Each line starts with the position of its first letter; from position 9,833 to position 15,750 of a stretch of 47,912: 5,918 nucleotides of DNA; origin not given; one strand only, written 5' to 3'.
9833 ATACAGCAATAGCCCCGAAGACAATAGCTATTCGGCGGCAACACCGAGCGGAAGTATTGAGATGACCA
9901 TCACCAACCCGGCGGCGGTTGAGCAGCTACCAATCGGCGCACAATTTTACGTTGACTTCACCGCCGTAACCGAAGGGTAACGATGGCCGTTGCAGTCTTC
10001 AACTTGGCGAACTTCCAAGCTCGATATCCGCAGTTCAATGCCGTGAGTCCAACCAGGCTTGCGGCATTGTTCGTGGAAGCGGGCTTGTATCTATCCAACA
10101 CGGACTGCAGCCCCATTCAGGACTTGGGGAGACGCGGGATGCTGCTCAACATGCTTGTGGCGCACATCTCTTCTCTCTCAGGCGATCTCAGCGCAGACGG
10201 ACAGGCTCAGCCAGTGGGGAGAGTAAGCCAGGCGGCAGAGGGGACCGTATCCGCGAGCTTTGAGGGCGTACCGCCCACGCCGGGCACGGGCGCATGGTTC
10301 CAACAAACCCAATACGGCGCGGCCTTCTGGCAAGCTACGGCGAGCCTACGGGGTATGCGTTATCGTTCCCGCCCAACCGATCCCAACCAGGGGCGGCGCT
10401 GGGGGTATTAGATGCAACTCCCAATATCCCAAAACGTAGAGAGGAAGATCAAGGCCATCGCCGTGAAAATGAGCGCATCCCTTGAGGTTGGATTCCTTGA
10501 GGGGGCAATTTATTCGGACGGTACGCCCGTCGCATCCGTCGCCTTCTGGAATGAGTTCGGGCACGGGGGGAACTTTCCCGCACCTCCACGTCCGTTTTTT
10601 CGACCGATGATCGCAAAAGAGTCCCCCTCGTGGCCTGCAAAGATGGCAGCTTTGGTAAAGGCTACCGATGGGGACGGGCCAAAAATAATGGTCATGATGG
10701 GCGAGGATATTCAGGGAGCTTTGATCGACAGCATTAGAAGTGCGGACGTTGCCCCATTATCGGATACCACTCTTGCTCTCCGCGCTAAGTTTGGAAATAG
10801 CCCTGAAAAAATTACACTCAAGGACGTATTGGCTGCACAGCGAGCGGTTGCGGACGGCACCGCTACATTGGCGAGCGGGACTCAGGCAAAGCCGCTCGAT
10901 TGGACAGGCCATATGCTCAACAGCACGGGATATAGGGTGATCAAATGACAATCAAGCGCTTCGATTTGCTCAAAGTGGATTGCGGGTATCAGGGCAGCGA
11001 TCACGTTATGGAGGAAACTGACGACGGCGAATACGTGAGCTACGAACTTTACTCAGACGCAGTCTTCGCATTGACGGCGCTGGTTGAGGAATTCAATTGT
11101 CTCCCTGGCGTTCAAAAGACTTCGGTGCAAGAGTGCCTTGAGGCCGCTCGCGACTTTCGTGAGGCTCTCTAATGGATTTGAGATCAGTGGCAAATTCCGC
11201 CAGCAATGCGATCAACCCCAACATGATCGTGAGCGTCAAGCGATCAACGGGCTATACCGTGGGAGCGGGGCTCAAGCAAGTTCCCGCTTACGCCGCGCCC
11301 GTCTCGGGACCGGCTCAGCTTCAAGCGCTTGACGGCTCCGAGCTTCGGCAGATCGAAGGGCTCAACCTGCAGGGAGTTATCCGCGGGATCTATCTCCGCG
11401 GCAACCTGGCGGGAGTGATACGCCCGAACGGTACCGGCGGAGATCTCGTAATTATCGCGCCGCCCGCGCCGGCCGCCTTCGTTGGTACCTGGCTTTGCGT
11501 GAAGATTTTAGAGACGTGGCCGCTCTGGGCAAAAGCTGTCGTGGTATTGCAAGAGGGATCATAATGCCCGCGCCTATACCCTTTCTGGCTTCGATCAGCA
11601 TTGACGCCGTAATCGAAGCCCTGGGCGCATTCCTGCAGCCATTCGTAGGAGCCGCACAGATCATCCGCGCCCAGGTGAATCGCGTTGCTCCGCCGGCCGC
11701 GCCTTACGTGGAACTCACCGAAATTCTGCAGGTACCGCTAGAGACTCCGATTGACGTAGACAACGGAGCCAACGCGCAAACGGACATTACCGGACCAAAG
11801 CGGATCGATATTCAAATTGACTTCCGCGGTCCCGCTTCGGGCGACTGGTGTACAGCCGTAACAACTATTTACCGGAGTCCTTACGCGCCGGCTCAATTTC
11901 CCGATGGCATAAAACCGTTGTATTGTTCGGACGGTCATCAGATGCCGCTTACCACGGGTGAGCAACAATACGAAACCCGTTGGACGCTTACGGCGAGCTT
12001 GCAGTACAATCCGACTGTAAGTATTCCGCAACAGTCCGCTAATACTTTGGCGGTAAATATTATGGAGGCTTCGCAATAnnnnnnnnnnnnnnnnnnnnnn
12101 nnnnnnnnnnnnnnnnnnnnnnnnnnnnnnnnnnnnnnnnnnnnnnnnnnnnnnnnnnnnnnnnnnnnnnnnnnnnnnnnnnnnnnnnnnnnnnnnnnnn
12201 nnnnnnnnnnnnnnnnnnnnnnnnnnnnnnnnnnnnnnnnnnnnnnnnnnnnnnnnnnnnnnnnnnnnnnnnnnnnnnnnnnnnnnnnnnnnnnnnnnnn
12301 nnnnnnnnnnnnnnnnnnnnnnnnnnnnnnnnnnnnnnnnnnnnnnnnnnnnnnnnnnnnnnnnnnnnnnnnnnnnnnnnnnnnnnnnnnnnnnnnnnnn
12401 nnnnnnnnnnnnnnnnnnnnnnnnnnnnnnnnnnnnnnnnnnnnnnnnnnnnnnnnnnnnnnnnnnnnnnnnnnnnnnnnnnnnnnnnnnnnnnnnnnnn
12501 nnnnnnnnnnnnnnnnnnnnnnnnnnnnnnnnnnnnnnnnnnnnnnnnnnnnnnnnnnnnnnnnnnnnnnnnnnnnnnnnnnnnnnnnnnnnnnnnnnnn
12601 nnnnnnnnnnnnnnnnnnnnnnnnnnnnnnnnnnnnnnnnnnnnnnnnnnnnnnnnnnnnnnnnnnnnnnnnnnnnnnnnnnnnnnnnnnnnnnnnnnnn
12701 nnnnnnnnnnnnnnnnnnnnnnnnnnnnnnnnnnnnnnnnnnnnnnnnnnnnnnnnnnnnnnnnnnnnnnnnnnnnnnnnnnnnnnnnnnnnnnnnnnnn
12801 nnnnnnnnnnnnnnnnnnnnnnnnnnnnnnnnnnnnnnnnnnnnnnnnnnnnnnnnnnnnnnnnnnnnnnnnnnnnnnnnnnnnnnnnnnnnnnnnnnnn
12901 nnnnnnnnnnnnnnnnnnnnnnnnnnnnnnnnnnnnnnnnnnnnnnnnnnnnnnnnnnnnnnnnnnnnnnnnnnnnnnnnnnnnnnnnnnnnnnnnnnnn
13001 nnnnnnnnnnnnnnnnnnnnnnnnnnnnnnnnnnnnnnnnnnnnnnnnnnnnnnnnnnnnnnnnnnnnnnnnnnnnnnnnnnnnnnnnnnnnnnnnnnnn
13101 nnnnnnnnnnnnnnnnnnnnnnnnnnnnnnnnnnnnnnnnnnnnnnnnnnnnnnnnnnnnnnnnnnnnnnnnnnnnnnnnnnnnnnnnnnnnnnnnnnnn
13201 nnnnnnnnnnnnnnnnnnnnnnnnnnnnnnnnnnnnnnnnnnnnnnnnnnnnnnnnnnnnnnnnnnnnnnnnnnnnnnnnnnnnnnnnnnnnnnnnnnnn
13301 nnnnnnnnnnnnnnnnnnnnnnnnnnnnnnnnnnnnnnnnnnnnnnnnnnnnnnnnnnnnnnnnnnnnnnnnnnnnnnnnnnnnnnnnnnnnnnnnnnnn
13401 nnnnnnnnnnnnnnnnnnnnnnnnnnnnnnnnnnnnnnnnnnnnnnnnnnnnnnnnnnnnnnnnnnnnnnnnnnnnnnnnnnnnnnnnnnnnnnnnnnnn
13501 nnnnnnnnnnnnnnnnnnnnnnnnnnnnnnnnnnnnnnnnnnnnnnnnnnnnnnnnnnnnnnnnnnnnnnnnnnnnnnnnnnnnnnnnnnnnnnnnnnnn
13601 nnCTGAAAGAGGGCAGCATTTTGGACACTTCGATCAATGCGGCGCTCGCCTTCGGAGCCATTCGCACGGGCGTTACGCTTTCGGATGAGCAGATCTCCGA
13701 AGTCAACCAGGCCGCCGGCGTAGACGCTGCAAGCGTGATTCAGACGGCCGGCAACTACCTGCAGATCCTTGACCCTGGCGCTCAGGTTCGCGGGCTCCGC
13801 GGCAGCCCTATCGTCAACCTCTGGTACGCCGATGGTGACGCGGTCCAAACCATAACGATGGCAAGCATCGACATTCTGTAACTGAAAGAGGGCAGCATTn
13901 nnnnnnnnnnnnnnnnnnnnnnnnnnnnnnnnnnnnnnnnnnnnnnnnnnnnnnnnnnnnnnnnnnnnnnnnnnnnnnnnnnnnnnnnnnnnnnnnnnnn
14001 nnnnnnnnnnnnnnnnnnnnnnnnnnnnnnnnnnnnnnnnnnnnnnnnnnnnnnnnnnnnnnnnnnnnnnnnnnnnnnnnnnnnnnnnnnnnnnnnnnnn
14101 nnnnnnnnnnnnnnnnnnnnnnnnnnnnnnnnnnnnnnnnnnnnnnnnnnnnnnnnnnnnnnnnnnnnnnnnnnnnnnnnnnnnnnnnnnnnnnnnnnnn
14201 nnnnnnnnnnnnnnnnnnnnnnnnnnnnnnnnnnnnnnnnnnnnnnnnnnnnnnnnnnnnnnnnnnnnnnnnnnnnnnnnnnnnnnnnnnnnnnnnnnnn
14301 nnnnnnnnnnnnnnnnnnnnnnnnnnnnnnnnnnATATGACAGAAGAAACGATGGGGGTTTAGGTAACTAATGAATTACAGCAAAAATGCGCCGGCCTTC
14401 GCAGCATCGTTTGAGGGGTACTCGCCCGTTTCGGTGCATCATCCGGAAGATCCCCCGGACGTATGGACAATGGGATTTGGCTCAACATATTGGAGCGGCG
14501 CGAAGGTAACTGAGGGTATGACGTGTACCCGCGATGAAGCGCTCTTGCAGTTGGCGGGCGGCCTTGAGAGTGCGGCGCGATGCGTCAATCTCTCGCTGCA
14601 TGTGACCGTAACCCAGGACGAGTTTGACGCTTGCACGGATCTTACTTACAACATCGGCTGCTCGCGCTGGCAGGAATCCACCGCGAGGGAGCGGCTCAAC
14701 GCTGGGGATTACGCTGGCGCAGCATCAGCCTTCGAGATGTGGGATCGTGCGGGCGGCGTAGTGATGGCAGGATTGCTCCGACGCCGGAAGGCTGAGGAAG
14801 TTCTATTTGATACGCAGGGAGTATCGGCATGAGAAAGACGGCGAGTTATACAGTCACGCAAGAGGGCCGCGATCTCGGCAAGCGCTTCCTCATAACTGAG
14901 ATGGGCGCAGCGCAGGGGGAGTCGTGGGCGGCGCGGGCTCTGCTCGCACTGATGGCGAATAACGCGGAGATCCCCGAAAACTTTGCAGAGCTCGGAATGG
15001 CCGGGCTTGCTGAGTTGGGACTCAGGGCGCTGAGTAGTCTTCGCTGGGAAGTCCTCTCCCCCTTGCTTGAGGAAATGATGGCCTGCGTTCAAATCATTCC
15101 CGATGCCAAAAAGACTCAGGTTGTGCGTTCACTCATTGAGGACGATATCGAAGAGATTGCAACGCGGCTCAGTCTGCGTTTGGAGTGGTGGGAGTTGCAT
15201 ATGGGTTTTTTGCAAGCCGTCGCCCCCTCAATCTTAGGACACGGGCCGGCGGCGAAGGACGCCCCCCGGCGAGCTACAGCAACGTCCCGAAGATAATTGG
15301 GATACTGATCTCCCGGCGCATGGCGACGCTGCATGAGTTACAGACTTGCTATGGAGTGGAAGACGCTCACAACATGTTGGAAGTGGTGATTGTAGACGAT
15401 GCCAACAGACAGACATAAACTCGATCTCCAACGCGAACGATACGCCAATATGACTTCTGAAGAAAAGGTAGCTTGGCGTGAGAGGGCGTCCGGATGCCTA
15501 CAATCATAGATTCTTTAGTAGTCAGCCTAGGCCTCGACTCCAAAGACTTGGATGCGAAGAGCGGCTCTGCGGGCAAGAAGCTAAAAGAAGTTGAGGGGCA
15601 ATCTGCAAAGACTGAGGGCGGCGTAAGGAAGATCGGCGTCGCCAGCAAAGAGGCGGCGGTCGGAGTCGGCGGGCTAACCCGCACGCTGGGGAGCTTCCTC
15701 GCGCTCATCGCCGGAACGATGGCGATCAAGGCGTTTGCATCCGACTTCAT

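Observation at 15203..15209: Canonical -1 frameshift heptamer G GGT TTT in the tail chaperone overlap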

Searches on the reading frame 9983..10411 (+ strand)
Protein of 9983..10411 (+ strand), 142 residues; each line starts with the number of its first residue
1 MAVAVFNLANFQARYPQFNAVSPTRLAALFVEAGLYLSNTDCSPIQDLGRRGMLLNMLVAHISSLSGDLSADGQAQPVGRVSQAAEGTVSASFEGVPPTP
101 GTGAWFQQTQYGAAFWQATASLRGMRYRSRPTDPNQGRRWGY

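Call 52: search_protein_families(library=phrogs, proteins=[window:9983-10411:+], max_evalue=0.00001)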
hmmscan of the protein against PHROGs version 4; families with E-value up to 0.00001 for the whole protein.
window:9983-10411:+ (142 aa): 1 family
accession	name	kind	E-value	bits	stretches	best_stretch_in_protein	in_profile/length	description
phrog_302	-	head and packaging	1.6e-28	100.1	1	1-131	8-133/155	virion structural protein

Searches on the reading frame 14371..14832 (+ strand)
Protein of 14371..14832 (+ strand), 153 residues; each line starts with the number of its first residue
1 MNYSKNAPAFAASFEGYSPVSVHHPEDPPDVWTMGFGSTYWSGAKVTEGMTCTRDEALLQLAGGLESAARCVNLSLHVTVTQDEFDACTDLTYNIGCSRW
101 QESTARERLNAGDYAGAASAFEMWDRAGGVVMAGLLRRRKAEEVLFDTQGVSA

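Call 6: search_protein_families(library=pfam, proteins=[window:14371-14832:+], max_evalue=0.01)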
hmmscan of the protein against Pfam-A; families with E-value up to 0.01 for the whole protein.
window:14371-14832:+ (153 aa): 1 family
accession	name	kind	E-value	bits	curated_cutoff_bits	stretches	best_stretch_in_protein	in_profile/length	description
PF00959.24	Phage_lysozyme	-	6.1e-34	117.5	22.3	1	13-142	2-125/125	Phage lysozyme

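Call 7: search_protein_families(library=phrogs, proteins=[window:14371-14832:+], max_evalue=0.01)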
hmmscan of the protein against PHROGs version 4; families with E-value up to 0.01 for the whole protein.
window:14371-14832:+ (153 aa): 6 families
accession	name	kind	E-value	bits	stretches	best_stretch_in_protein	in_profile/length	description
phrog_7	-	lysis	9.4e-38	130.8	1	1-151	552-700/873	endolysin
phrog_10457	-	lysis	8.9e-18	65.3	1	68-146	15-93/95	endolysin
phrog_33083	-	lysis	2.1e-13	50.8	1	28-148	25-142/456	endolysin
phrog_7910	-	lysis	3.5e-11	44.5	1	63-143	8-88/96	endolysin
phrog_28234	-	lysis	1.1e-10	42.2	1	30-148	97-221/372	endolysin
phrog_3572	-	lysis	0.0063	16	1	24-123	281-384/653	endolysin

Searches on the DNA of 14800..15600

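Call 77: search_rna_families(source=window, start=14800, end=15600, threshold=evalue, max_evalue=1)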
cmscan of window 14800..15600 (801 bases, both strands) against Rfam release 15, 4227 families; matches with E-value up to 1: 0.
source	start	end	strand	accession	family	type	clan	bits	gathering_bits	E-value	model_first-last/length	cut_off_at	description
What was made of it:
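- Tried and rejected: Rfam: no family matches 14800-15600 (call 77).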
